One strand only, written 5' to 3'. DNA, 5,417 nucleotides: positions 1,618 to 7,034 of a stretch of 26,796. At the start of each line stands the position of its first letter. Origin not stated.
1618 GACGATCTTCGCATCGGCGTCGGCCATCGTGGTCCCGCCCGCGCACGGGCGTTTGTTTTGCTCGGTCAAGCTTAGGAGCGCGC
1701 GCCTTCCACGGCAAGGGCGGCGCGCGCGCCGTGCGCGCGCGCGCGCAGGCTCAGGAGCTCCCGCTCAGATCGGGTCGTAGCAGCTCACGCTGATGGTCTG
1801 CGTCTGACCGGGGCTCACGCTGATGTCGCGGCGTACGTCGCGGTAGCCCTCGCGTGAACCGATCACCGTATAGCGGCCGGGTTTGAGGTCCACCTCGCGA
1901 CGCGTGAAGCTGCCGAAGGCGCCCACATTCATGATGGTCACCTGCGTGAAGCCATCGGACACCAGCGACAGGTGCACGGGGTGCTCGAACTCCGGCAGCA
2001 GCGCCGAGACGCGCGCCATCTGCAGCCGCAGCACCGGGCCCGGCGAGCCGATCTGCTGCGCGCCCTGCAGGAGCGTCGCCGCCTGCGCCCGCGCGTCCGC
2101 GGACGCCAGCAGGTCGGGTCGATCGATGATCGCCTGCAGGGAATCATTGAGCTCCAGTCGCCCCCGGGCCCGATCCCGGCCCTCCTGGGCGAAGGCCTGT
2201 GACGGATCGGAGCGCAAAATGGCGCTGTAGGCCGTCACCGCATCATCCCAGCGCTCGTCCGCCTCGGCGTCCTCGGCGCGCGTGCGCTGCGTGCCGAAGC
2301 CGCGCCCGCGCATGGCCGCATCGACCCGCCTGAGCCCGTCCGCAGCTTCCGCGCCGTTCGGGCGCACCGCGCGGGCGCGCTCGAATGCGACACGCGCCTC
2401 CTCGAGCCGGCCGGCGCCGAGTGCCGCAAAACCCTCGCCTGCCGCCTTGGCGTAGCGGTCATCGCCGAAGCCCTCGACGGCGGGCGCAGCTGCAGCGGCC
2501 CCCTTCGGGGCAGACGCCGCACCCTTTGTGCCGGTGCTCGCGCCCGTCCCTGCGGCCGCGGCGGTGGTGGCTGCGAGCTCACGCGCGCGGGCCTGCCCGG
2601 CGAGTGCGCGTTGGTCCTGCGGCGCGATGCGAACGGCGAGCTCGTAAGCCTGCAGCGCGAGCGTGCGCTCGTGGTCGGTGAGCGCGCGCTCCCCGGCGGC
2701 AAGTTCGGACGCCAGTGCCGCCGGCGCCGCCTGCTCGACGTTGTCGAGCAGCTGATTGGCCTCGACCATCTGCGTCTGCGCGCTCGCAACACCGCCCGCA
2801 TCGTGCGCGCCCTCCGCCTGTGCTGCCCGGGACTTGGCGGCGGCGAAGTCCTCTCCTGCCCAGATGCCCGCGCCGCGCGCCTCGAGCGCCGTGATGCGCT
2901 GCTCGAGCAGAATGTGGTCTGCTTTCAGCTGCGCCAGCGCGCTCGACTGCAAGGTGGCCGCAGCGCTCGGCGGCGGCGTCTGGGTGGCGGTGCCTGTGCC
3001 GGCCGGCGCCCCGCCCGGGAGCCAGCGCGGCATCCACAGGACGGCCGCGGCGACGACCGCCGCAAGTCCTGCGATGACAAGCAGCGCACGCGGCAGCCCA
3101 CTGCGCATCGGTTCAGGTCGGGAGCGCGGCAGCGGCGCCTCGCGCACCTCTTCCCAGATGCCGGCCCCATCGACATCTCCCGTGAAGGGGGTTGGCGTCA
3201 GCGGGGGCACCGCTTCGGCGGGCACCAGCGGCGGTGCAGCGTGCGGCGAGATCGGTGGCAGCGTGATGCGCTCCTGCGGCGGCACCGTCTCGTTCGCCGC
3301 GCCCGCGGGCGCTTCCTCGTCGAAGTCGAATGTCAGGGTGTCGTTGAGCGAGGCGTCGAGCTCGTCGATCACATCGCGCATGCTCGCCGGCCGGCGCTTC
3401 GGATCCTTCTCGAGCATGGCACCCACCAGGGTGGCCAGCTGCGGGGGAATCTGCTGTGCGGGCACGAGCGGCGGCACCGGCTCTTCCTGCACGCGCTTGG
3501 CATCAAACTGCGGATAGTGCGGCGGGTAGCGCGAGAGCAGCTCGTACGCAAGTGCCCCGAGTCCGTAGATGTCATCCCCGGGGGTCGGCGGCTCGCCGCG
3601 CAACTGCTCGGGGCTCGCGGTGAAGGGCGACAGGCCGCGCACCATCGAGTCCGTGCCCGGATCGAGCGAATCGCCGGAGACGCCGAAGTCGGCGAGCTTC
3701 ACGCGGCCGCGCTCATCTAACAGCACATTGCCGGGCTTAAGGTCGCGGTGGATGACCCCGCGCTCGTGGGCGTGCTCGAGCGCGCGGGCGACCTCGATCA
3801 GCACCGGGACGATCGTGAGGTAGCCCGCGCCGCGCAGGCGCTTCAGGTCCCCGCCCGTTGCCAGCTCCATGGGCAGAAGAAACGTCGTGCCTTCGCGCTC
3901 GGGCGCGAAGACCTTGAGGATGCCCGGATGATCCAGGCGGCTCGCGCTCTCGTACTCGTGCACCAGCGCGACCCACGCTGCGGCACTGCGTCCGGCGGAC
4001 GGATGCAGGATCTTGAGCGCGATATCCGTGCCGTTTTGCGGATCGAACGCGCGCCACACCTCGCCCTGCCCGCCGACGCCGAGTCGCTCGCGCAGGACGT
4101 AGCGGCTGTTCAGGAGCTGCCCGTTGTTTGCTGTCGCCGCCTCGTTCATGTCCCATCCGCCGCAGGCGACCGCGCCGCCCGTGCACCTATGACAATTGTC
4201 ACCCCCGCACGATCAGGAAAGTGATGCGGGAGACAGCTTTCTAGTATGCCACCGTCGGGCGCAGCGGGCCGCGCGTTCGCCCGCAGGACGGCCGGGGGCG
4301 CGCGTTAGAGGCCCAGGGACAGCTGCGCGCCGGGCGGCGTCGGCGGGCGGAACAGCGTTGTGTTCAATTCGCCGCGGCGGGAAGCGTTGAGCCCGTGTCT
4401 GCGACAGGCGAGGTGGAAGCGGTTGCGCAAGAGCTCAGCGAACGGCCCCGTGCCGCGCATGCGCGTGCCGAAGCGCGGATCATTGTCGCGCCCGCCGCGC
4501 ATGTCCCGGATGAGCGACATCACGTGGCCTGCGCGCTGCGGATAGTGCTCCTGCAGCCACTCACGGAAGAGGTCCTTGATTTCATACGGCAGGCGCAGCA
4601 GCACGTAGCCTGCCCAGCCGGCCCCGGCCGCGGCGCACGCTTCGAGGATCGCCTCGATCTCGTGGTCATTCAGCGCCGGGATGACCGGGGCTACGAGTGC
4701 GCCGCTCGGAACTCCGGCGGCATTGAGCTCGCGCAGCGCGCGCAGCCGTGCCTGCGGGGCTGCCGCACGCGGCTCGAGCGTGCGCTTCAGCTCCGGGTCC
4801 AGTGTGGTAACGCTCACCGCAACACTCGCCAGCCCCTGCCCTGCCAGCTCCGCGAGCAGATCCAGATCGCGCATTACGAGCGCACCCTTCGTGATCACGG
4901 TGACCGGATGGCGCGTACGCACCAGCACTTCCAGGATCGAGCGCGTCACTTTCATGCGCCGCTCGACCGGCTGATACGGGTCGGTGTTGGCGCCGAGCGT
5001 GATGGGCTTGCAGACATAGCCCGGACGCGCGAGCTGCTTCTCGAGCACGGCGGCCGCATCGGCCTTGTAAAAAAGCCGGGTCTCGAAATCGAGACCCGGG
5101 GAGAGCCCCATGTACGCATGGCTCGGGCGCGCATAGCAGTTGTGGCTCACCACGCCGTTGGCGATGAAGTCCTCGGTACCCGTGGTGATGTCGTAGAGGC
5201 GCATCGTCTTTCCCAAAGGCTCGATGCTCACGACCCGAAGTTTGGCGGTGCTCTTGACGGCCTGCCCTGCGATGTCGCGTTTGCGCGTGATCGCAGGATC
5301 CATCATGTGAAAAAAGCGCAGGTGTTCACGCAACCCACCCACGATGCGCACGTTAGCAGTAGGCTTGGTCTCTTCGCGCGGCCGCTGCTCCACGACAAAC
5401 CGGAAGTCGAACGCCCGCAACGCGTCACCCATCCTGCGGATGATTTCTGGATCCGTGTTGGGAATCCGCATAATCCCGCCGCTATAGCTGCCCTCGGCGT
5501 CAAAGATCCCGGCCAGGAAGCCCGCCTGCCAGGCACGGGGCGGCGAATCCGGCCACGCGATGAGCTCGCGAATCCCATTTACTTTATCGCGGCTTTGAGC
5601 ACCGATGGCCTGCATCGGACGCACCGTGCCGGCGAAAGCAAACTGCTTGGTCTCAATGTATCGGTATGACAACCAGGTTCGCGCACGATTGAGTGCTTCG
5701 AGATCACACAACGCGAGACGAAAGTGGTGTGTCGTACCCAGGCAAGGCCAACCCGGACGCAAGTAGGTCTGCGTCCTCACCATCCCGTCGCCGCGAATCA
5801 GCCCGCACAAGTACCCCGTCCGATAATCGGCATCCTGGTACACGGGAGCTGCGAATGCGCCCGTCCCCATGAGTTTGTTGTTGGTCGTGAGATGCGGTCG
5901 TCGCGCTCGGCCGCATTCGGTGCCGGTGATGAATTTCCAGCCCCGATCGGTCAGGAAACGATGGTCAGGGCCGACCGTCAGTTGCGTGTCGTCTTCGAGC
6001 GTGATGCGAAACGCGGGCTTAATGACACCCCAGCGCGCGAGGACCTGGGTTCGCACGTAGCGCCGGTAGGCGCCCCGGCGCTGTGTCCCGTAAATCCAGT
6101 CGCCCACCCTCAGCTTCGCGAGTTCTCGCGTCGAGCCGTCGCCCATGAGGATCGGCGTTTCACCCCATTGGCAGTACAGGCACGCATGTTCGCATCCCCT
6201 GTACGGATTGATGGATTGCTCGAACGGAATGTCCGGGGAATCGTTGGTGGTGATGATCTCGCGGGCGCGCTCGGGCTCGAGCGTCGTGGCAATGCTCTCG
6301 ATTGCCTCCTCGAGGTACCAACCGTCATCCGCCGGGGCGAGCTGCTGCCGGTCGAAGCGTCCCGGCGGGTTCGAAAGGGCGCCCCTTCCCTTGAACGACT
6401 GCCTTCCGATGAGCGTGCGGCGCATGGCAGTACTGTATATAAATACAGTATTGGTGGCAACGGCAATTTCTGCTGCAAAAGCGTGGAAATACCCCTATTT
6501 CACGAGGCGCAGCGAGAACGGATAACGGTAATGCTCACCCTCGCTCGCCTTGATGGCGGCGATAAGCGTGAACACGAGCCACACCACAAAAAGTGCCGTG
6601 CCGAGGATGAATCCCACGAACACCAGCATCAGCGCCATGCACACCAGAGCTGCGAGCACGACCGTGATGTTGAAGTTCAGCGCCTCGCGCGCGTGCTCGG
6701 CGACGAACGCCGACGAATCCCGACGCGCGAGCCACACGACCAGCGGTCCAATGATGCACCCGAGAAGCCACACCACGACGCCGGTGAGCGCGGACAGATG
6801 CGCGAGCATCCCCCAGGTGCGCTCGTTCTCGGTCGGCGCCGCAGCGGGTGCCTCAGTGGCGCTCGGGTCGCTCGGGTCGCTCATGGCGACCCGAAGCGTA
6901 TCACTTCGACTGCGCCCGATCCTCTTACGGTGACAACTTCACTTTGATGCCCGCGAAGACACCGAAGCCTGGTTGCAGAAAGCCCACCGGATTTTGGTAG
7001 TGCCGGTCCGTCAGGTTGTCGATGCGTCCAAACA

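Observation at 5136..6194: Intein splits the radical SAM CxxxCxxC motif and creates a CxxC 'redox trap' at its N-junction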

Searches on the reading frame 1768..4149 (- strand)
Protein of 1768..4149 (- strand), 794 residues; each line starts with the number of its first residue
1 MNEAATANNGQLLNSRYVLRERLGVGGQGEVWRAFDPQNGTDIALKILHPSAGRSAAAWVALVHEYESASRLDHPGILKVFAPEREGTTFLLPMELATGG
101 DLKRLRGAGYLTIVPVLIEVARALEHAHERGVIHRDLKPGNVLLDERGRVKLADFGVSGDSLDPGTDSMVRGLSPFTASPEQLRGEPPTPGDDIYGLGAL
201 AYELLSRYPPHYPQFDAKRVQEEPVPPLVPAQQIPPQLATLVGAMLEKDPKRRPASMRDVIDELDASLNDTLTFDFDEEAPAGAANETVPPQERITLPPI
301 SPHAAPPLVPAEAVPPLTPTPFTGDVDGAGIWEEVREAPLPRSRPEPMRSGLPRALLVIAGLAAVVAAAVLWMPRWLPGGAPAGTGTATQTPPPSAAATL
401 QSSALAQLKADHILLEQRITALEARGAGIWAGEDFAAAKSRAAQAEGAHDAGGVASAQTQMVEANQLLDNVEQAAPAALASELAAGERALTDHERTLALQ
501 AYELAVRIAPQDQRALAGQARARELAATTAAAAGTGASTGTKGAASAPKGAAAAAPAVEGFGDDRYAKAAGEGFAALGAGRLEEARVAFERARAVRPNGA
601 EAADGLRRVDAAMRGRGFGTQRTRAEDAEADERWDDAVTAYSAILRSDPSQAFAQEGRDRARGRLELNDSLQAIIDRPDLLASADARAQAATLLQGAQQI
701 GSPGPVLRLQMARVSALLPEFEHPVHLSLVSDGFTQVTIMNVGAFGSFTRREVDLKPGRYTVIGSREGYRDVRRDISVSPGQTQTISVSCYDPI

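Call 59: search_protein_families(library=pfam, proteins=[window:1768-4149:-], max_evalue=0.001)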
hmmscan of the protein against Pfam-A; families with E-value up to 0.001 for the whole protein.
window:1768-4149:- (794 aa): 7 families
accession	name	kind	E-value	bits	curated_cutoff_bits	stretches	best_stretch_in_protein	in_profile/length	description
PF00069.31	Pkinase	-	2e-35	122.9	31.7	1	17-255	1-253/263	Protein kinase domain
PF07714.23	PK_Tyr_Ser-Thr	-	2.7e-23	83.1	23.1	1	19-260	3-254/258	Protein tyrosine and serine/threonine kinase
PF07719.23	TPR_2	-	1.8e-05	24.9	27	0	572-598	7-33/34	Tetratricopeptide repeat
PF03109.22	ABC1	-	0.00015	21.5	22.9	0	123-160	179-216/244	ABC1 atypical kinase-like domain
PF13620.12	CarboxypepD_reg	-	0.00021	22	32.3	1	743-788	35-79/82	Carboxypeptidase regulatory-like domain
PF01636.29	APH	-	0.00037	20.8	23.2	1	25-150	65-188/239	Phosphotransferase enzyme family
PF08308.17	PEGA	-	0.0004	20.7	20.8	1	749-788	25-65/71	PEGA domain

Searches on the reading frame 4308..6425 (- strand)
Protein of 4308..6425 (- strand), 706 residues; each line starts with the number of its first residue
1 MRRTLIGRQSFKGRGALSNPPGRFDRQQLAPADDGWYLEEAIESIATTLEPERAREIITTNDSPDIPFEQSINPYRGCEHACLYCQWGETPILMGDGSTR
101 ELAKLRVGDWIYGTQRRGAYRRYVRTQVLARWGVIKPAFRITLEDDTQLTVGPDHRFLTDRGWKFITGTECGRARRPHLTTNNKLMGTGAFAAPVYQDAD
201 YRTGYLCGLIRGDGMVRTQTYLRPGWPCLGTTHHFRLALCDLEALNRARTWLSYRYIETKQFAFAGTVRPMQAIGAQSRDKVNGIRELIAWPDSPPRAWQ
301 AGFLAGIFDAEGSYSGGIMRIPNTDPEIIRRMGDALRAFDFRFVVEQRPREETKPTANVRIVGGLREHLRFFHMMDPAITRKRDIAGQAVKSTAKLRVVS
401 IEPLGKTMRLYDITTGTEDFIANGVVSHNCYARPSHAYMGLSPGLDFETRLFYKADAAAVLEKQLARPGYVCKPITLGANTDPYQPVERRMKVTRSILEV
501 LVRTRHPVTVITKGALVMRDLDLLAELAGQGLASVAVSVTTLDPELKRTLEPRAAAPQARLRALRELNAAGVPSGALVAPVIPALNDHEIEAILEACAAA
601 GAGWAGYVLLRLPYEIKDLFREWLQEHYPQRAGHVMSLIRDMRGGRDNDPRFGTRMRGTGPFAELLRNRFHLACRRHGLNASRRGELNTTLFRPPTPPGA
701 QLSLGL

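Call 4: search_protein_families(library=pfam, proteins=[window:4308-6425:-], max_evalue=0.1)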
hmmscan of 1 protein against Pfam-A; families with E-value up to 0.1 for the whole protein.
window:4308-6425:- (706 aa): 3 families
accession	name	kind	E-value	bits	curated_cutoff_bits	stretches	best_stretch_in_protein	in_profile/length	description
PF04055.27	Radical_SAM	-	1.3e-15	58.5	29.5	1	466-596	42-165/166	Radical SAM superfamily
PF14528.11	LAGLIDADG_3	-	4.6e-07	30.5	22.5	1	299-364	2-71/82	LAGLIDADG-like domain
PF14890.11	Intein_splicing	-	4.6e-05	23.7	35.8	1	397-429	122-155/155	Intein splicing domain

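Call 5: search_protein_families(library=ncbifam, proteins=[window:4308-6425:-], max_evalue=0.01)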
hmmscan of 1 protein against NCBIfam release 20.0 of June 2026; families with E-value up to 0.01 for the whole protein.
window:4308-6425:- (706 aa): 11 families
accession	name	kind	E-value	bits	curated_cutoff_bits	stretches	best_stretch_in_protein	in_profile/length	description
NF033668.1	rSAM_PA0069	hypoth_equivalog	6.1e-148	492.5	360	2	429-704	73-347/348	PA0069 family radical SAM protein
NF038136.1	rSAM_Rv_intein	exception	5.7e-143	477.8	700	1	54-631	44-538/574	intein-containing Rv2578c family radical SAM protein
NF038135.1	rSAM_Rv2578c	equivalog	8.7e-65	218.8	430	1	61-633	53-283/317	Rv2578c family radical SAM protein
TIGR04470.1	rSAM_mob_pairB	equivalog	5.1e-22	78.6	410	1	470-630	68-221/285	radical SAM mobile pair protein B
NF011418.0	PRK14845.1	equivalog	8.5e-06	23.8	756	0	393-430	438-475/1049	translation initiation factor IF-2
TIGR01443.1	intein_Cterm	domain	0.0003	20.9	15.6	1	411-430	3-24/24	intein C-terminal splicing region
TIGR02666.1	moaA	equivalog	0.00037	19.6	284.05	1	507-599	93-182/336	GTP 3',8-cyclase MoaA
NF005852.0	PRK07773.1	equivalog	0.0026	16.1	780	0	397-430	794-827/886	replicative DNA helicase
NF045646.2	rSAM_Se_TrsS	equivalog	0.0036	15.9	490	1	509-598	165-252/441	radical SAM (seleno)protein TrsS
NF003158.0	PRK04132.1-3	equivalog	0.007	13.5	1750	0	397-431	1223-1257/1437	replication factor C small subunit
TIGR02668.1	moaA_archaeal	equivalog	0.008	15.2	325.25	0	497-599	76-175/303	GTP 3',8-cyclase MoaA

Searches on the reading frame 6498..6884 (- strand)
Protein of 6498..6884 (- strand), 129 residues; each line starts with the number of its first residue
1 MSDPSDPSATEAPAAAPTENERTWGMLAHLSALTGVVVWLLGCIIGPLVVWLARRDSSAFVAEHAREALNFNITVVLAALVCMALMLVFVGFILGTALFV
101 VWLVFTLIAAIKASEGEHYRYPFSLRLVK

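Call 59: search_protein_families(library=pfam, proteins=[window:6498-6884:-], max_evalue=0.001)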
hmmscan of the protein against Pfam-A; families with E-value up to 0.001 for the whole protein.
window:6498-6884:- (129 aa): 1 family
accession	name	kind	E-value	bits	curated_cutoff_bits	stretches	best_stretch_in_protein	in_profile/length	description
PF09685.15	DUF4870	-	4.4e-38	130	25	1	21-128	1-107/107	Domain of unknown function (DUF4870)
